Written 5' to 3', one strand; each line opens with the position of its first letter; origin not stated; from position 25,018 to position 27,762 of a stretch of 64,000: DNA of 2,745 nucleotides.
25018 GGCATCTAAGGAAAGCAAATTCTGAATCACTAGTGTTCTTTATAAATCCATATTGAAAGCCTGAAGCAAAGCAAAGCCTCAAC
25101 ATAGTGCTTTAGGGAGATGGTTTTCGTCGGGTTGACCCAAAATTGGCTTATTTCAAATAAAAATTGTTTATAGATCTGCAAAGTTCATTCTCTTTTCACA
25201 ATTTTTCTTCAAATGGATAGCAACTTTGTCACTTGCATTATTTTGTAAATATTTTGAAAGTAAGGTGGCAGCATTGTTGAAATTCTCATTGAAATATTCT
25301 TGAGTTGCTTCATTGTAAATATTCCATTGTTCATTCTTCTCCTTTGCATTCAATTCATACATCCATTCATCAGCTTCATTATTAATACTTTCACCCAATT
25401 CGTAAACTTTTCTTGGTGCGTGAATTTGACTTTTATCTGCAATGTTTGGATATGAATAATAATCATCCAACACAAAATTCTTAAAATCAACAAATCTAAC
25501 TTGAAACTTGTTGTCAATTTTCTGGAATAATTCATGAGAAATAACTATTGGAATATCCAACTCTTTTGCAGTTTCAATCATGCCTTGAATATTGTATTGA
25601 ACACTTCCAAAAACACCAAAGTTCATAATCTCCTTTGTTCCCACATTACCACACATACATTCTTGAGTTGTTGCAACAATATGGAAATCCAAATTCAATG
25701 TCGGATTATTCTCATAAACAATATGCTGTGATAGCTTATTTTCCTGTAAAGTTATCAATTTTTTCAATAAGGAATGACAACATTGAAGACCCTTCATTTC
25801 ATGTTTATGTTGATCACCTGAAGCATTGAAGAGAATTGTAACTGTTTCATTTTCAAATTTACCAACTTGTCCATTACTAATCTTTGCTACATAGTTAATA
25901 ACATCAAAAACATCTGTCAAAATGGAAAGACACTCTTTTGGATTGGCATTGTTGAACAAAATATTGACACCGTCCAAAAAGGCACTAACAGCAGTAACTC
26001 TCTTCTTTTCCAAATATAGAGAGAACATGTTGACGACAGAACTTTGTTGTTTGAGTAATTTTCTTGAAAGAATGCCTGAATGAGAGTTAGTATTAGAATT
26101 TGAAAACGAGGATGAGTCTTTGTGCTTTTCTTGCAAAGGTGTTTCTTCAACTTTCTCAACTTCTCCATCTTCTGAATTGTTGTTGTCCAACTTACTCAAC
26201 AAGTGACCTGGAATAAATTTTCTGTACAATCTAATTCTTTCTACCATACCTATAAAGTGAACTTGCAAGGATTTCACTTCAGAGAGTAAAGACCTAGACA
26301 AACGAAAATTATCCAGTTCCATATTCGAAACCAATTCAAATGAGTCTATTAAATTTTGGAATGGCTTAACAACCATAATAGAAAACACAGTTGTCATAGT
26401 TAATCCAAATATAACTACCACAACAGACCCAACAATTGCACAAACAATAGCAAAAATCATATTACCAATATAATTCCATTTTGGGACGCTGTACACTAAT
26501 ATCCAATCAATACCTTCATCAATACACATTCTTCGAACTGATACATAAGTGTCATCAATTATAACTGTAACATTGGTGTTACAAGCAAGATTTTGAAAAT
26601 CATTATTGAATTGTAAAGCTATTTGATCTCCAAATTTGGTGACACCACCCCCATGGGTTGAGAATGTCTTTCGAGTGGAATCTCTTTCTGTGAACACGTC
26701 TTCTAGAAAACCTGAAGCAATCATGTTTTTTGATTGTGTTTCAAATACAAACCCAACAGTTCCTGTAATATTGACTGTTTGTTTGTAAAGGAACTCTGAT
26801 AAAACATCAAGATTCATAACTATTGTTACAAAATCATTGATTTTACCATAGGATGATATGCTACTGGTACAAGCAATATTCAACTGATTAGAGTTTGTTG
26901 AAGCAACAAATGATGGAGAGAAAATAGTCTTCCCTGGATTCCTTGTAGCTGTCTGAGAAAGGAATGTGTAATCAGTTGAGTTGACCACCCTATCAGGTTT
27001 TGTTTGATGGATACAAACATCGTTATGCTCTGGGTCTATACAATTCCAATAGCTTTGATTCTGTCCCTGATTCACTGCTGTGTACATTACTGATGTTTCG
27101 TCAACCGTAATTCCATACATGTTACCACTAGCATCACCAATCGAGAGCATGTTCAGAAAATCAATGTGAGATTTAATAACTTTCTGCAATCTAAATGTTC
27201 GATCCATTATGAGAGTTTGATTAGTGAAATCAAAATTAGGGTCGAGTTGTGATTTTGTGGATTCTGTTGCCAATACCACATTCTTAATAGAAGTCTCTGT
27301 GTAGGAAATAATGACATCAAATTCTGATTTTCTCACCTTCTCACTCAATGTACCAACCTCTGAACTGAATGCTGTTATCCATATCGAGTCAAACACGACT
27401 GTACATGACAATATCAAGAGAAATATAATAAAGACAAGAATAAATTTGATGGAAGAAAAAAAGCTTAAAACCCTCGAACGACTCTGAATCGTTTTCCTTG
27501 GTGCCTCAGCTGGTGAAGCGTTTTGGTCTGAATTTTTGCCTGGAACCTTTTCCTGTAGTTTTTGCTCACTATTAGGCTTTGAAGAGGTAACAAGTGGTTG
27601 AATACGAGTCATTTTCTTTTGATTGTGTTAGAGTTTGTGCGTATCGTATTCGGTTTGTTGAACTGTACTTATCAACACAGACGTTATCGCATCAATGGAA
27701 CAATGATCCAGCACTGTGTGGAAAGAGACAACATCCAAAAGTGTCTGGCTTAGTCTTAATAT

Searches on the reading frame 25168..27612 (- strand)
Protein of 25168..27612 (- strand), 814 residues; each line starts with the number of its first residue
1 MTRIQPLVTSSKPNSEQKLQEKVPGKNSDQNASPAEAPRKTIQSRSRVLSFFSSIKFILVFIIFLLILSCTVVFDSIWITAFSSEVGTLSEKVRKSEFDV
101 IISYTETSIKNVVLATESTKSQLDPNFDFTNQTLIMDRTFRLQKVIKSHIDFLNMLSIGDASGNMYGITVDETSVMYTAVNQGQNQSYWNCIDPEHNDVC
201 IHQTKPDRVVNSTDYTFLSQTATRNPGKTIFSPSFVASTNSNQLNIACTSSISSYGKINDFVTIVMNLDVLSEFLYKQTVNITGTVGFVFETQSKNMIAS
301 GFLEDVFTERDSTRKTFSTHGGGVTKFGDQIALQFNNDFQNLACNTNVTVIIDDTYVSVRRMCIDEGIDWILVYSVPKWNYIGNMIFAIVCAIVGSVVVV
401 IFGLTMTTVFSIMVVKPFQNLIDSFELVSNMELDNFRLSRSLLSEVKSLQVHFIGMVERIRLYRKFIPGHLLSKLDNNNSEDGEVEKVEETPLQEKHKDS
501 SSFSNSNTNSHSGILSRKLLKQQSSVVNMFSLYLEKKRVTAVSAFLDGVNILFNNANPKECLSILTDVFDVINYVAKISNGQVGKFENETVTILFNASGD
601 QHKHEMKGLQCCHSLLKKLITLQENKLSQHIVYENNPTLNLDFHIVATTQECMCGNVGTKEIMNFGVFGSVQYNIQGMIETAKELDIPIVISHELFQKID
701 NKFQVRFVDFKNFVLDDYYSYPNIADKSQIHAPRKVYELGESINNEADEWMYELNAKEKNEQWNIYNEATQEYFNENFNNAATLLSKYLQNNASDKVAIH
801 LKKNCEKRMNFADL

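Call 7: search_protein_families(library=pfam, proteins=[window:25171-27612:-], max_evalue=0.01)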
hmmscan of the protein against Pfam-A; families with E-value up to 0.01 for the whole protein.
window:25171-27612:- (814 aa): 0 families

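Call 9: search_protein_families(library=pfam, proteins=[window:25171-27612:-], max_evalue=10)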
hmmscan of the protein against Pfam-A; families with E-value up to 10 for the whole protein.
window:25171-27612:- (814 aa): 1 family
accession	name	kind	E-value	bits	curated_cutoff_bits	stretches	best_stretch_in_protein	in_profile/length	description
PF10913.13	DUF2706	-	0.097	13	25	1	53-71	3-21/59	Protein of unknown function (DUF2706)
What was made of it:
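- Closest known: Bacterial dCache_1 ligand-binding domains of chemoreceptors and sensor kinases. Different: No Pfam dCache match at sequence level (calls 7, 9).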

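Call 10: search_solved_structures(query=window:25171-27612:-, max_evalue=10)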
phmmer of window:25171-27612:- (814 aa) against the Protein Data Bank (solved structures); distinct sequences matched with E-value up to 10: 5.
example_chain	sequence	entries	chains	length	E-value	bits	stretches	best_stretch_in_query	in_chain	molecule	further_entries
2w01_A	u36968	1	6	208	0.00038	22.1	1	535-681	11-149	ADENYLATE CYCLASE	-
6fht_A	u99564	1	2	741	0.0015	20.1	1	535-681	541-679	Bacteriophytochrome,Adenylate cyclase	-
3r5g_A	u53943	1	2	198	0.0078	17.7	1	535-702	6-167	CyaB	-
8avn_A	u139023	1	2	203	0.65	11.4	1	702-782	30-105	Superoxide dismutase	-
8avk_A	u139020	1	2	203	0.66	11.3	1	702-782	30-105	Superoxide dismutase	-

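Call 11: find_homologous_proteins(query=window:25171-27612:-)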
Query window:25171-27612:- (814 aa): 3 proteins with E <= 0.001 among 8000 candidates.
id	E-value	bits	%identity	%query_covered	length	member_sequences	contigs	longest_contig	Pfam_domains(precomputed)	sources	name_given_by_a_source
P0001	0.0e+0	1411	98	80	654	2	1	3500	-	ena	-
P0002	3.3e-168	579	39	92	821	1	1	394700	-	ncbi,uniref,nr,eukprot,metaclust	ncbi:predicted protein [Naegleria gruberi]|uniref:Predicted protein n=1 Tax=Naegleria gruberi TaxID=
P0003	8.0e-155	535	37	99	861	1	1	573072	-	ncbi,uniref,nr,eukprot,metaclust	ncbi:predicted protein [Naegleria gruberi]|uniref:Predicted protein n=1 Tax=Naegleria gruberi TaxID=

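Call 16: find_encoding_contigs(protein=P0001, flank=5000)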
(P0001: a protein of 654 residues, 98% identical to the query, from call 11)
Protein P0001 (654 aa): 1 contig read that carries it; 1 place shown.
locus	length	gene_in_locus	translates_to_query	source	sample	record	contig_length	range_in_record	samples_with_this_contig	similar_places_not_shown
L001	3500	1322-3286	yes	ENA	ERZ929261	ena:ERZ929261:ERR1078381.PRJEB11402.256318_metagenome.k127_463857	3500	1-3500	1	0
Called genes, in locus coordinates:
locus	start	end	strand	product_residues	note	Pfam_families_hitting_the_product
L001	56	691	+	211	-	PF00583:Acetyltransf_1 (weak), PF13508:Acetyltransf_7 (weak)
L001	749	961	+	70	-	-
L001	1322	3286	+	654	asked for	-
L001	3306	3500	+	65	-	?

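Call 18: find_encoding_contigs(protein=window:25168-27612:-, flank=5000, max_places=10)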
Protein window:25168-27612:- (814 aa): no gene with exactly this product is on record in the collection.

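Call 40: search_solved_structures(query=A1, max_evalue=1, show_alignments=2)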
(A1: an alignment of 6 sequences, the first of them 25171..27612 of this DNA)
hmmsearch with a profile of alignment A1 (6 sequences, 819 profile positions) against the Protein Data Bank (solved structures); distinct sequences matched with E-value up to 1: 8.
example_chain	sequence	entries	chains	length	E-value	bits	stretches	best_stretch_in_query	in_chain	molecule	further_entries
3r5g_A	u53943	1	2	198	9.3e-12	47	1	540-712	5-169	CyaB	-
2w01_A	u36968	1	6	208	6.6e-10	40.9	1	541-688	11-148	ADENYLATE CYCLASE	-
6fht_A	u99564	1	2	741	5e-09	38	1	541-688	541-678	Bacteriophytochrome,Adenylate cyclase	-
1wc1_A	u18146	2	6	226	6.2e-05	24.4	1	517-705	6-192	ADENYLATE CYCLASE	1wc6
1wc0_A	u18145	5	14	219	0.00046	21.5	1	541-705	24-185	ADENYLATE CYCLASE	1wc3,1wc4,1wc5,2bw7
8a06_E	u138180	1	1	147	0.066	14.4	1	675-726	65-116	Penton protein P12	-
1azs_A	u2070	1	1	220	0.78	10.8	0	517-582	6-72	VC1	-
1cs4_A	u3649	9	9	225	0.82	10.8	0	517-582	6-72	TYPE V ADENYLATE CYCLASE | Adenylate cyclase, type V | Adenylate cyclase type 5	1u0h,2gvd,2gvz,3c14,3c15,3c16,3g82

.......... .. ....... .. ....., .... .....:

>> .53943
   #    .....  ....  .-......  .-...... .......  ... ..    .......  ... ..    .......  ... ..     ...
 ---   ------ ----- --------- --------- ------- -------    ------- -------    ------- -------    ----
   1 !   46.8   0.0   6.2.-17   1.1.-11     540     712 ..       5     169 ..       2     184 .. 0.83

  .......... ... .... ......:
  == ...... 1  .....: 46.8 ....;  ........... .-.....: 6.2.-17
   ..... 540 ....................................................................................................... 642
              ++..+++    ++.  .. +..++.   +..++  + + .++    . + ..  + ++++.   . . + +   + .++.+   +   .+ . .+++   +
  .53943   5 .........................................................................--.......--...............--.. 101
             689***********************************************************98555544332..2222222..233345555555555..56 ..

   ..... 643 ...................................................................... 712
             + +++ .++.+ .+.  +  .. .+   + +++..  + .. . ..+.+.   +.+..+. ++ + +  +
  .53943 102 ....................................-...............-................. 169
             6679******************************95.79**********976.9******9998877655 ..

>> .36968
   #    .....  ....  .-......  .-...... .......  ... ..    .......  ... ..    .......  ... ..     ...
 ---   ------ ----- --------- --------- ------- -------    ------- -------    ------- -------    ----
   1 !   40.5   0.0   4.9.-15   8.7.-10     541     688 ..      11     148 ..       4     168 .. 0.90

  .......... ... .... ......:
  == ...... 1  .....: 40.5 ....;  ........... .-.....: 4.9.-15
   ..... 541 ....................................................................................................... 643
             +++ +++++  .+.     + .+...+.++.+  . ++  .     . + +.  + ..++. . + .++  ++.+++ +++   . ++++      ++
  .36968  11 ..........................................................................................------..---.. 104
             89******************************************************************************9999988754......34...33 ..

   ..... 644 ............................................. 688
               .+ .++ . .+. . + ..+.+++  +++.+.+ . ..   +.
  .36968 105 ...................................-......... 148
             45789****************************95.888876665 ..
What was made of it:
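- On Class III nucleotidyl cyclase (PF00211): The family profile matches CyaB 3r5g at E=9e-12 (call 40).
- Closest known: Class III nucleotidyl cyclases. Same: The family profile matches CyaB at E=9e-12 and Cya2 at 7e-10 (call 40).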

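Call 47: search_protein_representatives(alignment_id=A1)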
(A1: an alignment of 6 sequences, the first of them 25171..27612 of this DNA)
Query: 6 sequences, 819 profile positions. Proteins with E-value up to 0.001 (for the whole library): 9370; up to 1e-10: 1259; up to 1e-30: 144. The best 150 are listed.
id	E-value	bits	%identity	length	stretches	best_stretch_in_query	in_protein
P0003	0.0e+00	1246.1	-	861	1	1-816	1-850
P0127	0.0e+00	1017.7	-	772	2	192-814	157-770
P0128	1.7e-286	969.0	-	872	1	2-810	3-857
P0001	6.0e-271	917.6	-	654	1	1-661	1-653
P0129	2.2e-241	819.8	-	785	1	3-735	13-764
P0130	5.8e-223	758.9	-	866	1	3-814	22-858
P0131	5.7e-221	752.3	-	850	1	3-815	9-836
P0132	3.1e-213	726.7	-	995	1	38-813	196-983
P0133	1.3e-209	714.7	-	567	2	12-402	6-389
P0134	2.5e-207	707.2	-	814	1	3-814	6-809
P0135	2.3e-202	690.7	-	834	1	22-757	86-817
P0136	2.4e-200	684.0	-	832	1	31-814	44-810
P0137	1.6e-198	678.1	-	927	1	15-803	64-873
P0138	3.2e-182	624.1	-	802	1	40-815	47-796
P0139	1.4e-172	592.2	-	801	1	15-814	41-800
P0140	2.9e-170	584.6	-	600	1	262-814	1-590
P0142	1.5e-164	565.7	-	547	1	306-813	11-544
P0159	1.7e-107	376.9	-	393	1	1-370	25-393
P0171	4.3e-81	289.6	-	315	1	3-298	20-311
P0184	1.5e-60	221.7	-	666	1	247-810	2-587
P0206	6.7e-54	199.7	-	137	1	686-818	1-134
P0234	7.0e-41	156.6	-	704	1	263-814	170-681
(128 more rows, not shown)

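Call 52: find_encoding_contigs(protein=P0206, flank=5000)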
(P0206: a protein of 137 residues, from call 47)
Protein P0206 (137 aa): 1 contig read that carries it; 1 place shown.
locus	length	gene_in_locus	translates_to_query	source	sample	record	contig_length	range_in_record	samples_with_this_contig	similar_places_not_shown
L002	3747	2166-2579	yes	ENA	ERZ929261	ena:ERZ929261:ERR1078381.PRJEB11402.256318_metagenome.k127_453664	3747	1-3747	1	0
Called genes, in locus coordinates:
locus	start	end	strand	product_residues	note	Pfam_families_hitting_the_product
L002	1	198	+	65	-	?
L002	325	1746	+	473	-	PF00067:p450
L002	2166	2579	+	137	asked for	-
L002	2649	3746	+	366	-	?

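Call 53: predict_structure(alignment_id=A1)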
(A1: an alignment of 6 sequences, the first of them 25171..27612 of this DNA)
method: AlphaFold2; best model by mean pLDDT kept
length: 814 residues; sequences in the alignment: 6
mean_pLDDT: 63.6   pTM: 0.43
mean pLDDT of the five models: 63.6, 62.5, 61.6, 59.6, 57.0
residues with pLDDT >= 90: 84; 70-90: 293; 50-70: 207; < 50: 230
segments of 3 or more residues with pLDDT < 50: 1-54, 254-256, 305-311, 440-443, 466-537, 632-638, 650-671, 684-687, 710-734, 744-759, 810-814
pLDDT, mean of each block of 10 residues (from residue 1): 25 25 26 28 29 53 73 68 67 87 91 89 70 84 84 87 87 85 88 86 87 84 85 80 82 62 86 87 85 88 52 74 88 88 90 88 91 85 58 63 61 53 53 50 52 61 48 40 25 26 24 27 25 38 75 65 81 85 71 68 69 84 69 47 67 30 28 58 51 60 58 37 39 53 44 41 71 74 84 69 69 38
secondary structure, 60 per line:
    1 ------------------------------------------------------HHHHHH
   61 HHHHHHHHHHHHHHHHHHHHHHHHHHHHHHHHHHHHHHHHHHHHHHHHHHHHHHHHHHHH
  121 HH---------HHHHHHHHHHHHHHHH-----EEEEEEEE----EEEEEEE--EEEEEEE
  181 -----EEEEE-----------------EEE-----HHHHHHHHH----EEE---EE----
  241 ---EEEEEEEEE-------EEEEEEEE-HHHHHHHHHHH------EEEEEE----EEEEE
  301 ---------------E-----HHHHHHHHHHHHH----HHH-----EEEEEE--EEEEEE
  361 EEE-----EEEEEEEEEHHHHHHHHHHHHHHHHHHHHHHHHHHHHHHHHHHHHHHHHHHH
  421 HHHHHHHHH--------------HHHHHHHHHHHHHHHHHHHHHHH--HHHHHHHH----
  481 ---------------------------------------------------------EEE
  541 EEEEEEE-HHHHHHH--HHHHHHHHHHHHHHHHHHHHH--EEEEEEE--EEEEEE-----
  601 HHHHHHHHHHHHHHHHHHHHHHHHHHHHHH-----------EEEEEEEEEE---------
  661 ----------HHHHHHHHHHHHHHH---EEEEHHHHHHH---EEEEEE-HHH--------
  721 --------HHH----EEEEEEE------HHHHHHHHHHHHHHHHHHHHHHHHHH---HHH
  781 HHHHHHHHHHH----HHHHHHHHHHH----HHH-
elements in order (helices of 4 or more, strands of 3 or more residues): H55-122 H132-147 E153-160 E165-171 E174-180 E186-190 E208-210 H216-224 E229-231 E244-252 E260-267 H269-279 E286-291 E296-300 H322-334 E347-352 E355-363 E369-377 H378-429 H444-466 H469-476 E538-547 H549-555 H558-578 E581-587 E590-595 H601-630 E642-651 H671-685 E689-692 H693-699 E703-708 E736-742 H749-774 H778-791 H796-806
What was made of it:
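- On dCache_1 sensor domain: AF2 secondary structure and pLDDT of 80-90 over residues 90-380 (call 53).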

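Call 60: fold_search(model_id=the predicted structure, library=pdb)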
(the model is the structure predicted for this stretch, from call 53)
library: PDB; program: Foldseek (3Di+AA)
matches with E <= 10: 1026; with E <= 0.001: 169
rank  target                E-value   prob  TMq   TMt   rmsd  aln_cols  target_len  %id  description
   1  9a69_B                1.2e-10  1.00  0.20  0.25  16.3       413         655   13  Integrative model of MCPB-MCPC by crosslinking MS and deep learning (released 2024-09-18)
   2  7prq_B                4.3e-08  1.00  0.25  0.56   6.8       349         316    9  Structure of the ligand binding domain of the PctD (PA4633) chemoreceptor of Pseudomonas aeruginosa PAO1 in complex wi (released 2022-05-11)
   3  6d8v                  1.5e-07  1.00  0.23  0.58   7.6       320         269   14  Methyl-accepting Chemotaxis protein X (released 2019-04-17)
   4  7prq_A                2.0e-07  1.00  0.25  0.56   7.1       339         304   10  Structure of the ligand binding domain of the PctD (PA4633) chemoreceptor of Pseudomonas aeruginosa PAO1 in complex wi (released 2022-05-11)
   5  9a65_B                2.3e-07  1.00  0.25  0.30  13.6       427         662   13  Integrative model of YVAQ-MCPB by crosslinking MS and deep learning (released 2024-09-18)
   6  4xmr_B                4.0e-07  1.00  0.23  0.62   6.7       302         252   11  Crystal structure of the sensory domain of the Campylobacter jejuni chemoreceptor Tlp3 (CcmL) with isoleucine bound. (released 2015-11-04)
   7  6w3o_A                4.7e-07  1.00  0.23  0.62   6.0       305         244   10  Crystal structure of ligand-binding domain of Campylobacter jejuni chemoreceptor Tlp3 in complex with 4-methylisoleuci (released 2020-05-20)
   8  9kp3_A                5.0e-07  1.00  0.21  0.53  10.6       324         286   12  Ligand binding domain of Pseudomonas Aeruginosa PAO1 chemoreceptor TlpQ in complex with MHF (released 2025-11-26)
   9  9heh                  6.7e-07  1.00  0.22  0.56   9.4       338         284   13  Structure of the ligand binding domain of the chemoreceptor MkcA (DSOMK10_RS0100305) of Dickeya solani MK10 in complex w (released 2025-08-06)
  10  6w3r_A                7.5e-07  1.00  0.22  0.62   6.8       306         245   11  Crystal structure of ligand-binding domain of Campylobacter jejuni chemoreceptor Tlp3 in complex with 3-methylisoleuci (released 2020-05-20)
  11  3lib_H                7.5e-07  1.00  0.21  0.51   8.1       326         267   12  Crystal Structure of the extracellular domain of the putative histidine kinase mmHK1S-Z3 (released 2010-05-05)
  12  3lib_G                7.9e-07  1.00  0.22  0.52   7.7       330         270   12  Crystal Structure of the extracellular domain of the putative histidine kinase mmHK1S-Z3 (released 2010-05-05)
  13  6w3r_B                8.7e-07  1.00  0.22  0.62   8.0       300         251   11  Crystal structure of ligand-binding domain of Campylobacter jejuni chemoreceptor Tlp3 in complex with 3-methylisoleuci (released 2020-05-20)
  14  6w3s_A                8.7e-07  1.00  0.22  0.62   8.3       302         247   10  Crystal structure of ligand-binding domain of Campylobacter jejuni chemoreceptor Tlp3 in complex with L-leucine (released 2020-05-20)
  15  6w3p_A                8.7e-07  1.00  0.22  0.61   6.8       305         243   10  Crystal structure of ligand-binding domain of Campylobacter jejuni chemoreceptor Tlp3 in complex with beta-methylnorle (released 2020-05-20)
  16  3r5g_B                9.1e-07  1.00  0.15  0.55   9.6       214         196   19  Crystal structure of the adenylyl cyclase CyaB from P. aeruginosa (released 2012-01-11)
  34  3r5g_A                4.2e-06  1.00  0.15  0.55   9.8       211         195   19  Crystal structure of the adenylyl cyclase CyaB from P. aeruginosa (released 2012-01-11)
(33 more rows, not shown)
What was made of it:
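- On dCache_1 sensor domain: The top Foldseek hits are dCache ligand-binding domains (call 60).
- Closest known: Bacterial dCache_1 ligand-binding domains of chemoreceptors and sensor kinases. Same: Foldseek gives E of 1e-7 to 1e-6 and TM-scores of 0.5-0.68 normalised to the target (calls 53, 60).
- Closest known: Class III nucleotidyl cyclases. Same: The fold also matches (call 60).
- The break maps to strand 260-267 (copy 1 numbering) inside a confidently modelled dCache domain (calls 53, 60).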

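Call 61: search_protein_families(library=pfam, proteins=[P0002, P0003, P0128, P0140, P0184, P0234], max_evalue=1)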
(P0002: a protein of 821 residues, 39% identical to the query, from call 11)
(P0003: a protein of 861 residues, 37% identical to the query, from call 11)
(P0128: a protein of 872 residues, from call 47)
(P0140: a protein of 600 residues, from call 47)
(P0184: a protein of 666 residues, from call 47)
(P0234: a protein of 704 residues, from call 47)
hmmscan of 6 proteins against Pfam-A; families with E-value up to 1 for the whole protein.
P0002 (821 aa): 1 family
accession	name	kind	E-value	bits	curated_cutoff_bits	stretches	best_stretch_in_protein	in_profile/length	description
PF07264.17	EI24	-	0.063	13.8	32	0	366-417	48-94/199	Sulfate transporter CysZ/Etoposide-induced protein 2.4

P0003 (861 aa): 1 family
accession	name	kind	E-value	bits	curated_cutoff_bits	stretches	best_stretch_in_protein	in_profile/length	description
PF15405.12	PH_5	-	0.0099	16.4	30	1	475-530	40-92/135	Pleckstrin homology domain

P0128 (872 aa): 0 families

P0140 (600 aa): 0 families

P0184 (666 aa): 2 families
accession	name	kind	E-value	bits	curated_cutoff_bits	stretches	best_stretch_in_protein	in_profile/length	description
PF07681.17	DoxX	-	0.13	13.4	23.6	1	118-174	28-80/85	DoxX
PF14333.11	DUF4389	-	0.78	10.1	25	0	152-180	11-39/76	Domain of unknown function (DUF4389)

P0234 (704 aa): 1 family
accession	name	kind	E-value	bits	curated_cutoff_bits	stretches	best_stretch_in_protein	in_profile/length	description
PF00211.25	Guanylate_cyc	-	4e-06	27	21.9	1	436-564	5-135/183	Adenylate and Guanylate cyclase catalytic domain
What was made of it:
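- On Class III nucleotidyl cyclase (PF00211): Only the distant relative P0234 passes, at 27 bits against a cut-off of 21.9 (call 61).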
